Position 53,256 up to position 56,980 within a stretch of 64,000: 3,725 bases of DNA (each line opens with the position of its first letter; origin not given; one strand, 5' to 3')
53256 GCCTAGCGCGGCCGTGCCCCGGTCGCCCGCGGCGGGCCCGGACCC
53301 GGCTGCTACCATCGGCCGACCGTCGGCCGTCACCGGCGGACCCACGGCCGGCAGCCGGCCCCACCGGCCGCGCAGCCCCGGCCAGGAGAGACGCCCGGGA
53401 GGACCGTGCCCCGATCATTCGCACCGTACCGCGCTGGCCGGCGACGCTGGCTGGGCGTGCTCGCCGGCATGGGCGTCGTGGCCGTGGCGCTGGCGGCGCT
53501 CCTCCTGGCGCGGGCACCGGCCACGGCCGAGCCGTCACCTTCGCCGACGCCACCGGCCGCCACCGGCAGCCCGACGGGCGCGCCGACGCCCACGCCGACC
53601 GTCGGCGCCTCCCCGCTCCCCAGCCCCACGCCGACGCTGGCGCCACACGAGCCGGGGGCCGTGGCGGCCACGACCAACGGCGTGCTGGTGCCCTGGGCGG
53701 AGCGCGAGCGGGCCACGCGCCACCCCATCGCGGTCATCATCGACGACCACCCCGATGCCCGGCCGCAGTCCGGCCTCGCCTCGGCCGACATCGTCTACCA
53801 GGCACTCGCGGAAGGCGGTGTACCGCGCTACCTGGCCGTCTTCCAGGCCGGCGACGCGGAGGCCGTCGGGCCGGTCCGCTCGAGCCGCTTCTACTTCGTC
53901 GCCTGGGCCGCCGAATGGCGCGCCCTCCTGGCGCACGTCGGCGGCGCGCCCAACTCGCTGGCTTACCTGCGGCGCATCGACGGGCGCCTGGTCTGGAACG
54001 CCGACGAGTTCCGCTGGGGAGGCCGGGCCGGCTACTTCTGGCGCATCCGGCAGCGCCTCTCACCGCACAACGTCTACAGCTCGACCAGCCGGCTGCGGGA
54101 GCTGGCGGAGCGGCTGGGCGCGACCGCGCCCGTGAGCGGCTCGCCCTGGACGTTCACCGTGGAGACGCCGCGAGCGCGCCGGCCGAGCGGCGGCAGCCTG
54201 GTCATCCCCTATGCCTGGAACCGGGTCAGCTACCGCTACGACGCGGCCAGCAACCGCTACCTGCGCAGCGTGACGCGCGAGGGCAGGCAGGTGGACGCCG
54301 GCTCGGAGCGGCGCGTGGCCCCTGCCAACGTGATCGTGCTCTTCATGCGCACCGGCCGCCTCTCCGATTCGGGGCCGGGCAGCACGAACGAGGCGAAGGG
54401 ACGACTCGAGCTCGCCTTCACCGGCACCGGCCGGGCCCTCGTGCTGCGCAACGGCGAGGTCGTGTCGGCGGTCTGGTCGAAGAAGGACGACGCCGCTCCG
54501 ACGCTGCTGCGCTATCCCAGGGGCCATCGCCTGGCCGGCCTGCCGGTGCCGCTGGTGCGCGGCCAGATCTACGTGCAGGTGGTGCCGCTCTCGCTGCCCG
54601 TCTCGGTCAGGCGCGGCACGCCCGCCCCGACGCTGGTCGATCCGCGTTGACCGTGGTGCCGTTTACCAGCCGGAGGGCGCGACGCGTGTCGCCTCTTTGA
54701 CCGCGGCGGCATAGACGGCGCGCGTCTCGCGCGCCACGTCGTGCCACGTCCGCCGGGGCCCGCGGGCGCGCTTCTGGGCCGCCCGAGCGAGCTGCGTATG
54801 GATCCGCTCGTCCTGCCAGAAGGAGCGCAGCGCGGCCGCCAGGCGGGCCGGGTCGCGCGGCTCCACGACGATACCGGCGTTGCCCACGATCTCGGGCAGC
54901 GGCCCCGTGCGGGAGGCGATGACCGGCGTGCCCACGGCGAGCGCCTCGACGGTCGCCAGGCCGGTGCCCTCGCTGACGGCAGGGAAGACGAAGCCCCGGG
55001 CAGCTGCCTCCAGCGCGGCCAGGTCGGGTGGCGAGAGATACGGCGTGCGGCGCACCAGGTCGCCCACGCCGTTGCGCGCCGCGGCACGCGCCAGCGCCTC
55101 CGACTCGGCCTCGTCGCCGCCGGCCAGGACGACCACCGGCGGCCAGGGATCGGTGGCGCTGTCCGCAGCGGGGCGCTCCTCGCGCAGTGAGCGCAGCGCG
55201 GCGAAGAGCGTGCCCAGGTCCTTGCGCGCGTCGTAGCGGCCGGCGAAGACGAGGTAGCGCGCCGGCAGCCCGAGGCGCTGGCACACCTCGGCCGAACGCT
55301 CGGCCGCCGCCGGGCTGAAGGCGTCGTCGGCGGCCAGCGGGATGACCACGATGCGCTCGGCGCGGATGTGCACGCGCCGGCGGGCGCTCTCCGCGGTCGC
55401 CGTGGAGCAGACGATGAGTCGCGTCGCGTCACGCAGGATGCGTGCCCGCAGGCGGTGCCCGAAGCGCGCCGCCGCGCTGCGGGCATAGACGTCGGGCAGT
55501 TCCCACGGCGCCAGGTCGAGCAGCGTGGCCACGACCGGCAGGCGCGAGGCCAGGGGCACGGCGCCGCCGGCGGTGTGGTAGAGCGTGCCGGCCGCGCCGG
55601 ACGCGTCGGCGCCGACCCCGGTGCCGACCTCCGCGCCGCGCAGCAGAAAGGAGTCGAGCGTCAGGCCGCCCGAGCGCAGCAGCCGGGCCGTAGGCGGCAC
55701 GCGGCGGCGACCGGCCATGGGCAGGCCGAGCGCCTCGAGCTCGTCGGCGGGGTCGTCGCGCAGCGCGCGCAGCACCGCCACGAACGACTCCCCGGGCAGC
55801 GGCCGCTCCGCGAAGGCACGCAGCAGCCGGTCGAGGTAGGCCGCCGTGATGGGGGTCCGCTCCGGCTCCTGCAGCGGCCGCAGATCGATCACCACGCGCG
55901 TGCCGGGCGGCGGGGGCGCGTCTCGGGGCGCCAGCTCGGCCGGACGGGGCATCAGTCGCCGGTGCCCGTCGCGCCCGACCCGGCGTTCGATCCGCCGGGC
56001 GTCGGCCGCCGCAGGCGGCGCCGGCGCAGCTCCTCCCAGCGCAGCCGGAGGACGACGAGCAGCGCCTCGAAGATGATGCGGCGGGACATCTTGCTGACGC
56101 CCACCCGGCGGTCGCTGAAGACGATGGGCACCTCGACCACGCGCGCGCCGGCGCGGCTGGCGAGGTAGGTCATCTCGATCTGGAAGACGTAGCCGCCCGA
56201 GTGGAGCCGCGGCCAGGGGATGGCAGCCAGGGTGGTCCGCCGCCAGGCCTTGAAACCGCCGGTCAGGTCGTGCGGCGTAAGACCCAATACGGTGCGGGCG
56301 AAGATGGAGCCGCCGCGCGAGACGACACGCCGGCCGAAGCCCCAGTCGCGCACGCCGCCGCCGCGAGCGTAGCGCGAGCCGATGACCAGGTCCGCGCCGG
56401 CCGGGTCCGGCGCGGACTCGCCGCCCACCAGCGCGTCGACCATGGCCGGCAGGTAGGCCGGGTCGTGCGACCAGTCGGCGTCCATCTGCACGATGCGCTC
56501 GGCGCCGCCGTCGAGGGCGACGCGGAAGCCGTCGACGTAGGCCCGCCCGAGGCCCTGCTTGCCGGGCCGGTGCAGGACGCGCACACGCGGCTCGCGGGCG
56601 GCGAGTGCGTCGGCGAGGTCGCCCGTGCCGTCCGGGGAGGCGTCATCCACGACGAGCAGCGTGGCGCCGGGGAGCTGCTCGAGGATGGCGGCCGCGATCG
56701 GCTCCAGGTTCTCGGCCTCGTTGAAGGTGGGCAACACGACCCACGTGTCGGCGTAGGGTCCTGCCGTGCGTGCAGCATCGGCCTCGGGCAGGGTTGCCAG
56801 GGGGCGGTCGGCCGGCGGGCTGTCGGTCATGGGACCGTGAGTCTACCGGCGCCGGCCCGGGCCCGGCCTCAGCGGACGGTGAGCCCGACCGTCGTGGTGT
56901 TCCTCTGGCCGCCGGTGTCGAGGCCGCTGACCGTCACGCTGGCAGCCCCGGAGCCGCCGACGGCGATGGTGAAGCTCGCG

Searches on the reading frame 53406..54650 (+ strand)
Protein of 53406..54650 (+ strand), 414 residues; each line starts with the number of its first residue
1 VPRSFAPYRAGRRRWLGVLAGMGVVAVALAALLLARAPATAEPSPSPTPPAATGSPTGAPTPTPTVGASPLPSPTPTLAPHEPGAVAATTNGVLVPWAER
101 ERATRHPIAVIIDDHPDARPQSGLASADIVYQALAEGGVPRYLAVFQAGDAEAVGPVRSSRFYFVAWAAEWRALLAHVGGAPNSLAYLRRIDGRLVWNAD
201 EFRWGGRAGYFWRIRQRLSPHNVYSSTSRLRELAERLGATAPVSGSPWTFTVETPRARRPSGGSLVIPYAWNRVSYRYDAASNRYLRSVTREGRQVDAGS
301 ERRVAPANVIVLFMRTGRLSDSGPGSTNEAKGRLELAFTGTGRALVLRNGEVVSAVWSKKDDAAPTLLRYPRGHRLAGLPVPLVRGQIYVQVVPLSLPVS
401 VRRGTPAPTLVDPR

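Call 14: search_protein_families(library=pfam, proteins=[window:53406-54650:+], max_evalue=0.001)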
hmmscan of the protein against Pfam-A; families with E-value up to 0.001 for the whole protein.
window:53406-54650:+ (414 aa): 2 families
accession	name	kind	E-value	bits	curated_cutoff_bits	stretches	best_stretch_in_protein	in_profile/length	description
PF11258.13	DUF3048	-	2.9e-39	135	25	1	99-238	8-146/148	Protein of unknown function (DUF3048) N-terminal domain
PF17479.7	DUF3048_C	-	8.5e-17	62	25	1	267-390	3-114/114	Protein of unknown function (DUF3048) C-terminal domain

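Call 33: search_protein_families(library=ncbifam, proteins=[window:53406-54650:+], max_evalue=0.00001)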
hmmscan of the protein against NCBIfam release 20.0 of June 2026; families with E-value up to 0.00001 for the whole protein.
window:53406-54650:+ (414 aa): 0 families

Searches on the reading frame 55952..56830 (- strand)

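Call 14: search_protein_families(library=pfam, proteins=[window:55952-56830:-], max_evalue=0.001)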
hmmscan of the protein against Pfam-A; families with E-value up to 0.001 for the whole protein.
window:55952-56830:- (292 aa): 2 families
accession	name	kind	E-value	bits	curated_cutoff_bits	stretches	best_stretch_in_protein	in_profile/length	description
PF00535.33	Glycos_transf_2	-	4.3e-24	85.8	23.3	1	31-200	2-163/168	Glycosyl transferase family 2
PF13641.12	Glyco_tranf_2_3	-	1.1e-05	26.1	27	1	29-137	3-112/230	Glycosyltransferase like family 2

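Call 33: search_protein_families(library=ncbifam, proteins=[window:55952-56830:-], max_evalue=0.00001)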
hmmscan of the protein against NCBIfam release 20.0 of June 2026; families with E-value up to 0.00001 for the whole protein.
window:55952-56830:- (292 aa): 6 families
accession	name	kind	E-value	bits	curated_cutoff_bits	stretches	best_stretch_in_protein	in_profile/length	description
NF058614.1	PPMAGASynPpgS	equivalog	6.8e-13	48.6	370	1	28-236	1-194/226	polyprenyl-phospho-N-acetylgalactosaminyl synthase PpgS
TIGR04182.1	glyco_TIGR04182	equivalog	2.7e-12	46.7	325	1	30-242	3-194/293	S-layer glycoprotein N-glycosyltransferase AglJ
TIGR03937.1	PgaC_IcaA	equivalog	5.1e-09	35.6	422.3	1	30-134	48-150/407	poly-beta-1,6-N-acetyl-D-glucosamine synthase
NF041391.1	DPhHxTase_Halo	equivalog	1.3e-08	34.1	375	1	35-242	3-187/213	dolichyl-phosphate hexose transferase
NF045692.1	OglycostaseCruG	equivalog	4.7e-08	32.4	600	1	27-133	41-151/386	2'-O-glycosyltransferase CruG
TIGR03469.1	HpnB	hypoth_equivalog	6e-08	32.1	379.25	1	24-132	41-158/386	hopene-associated glycosyltransferase HpnB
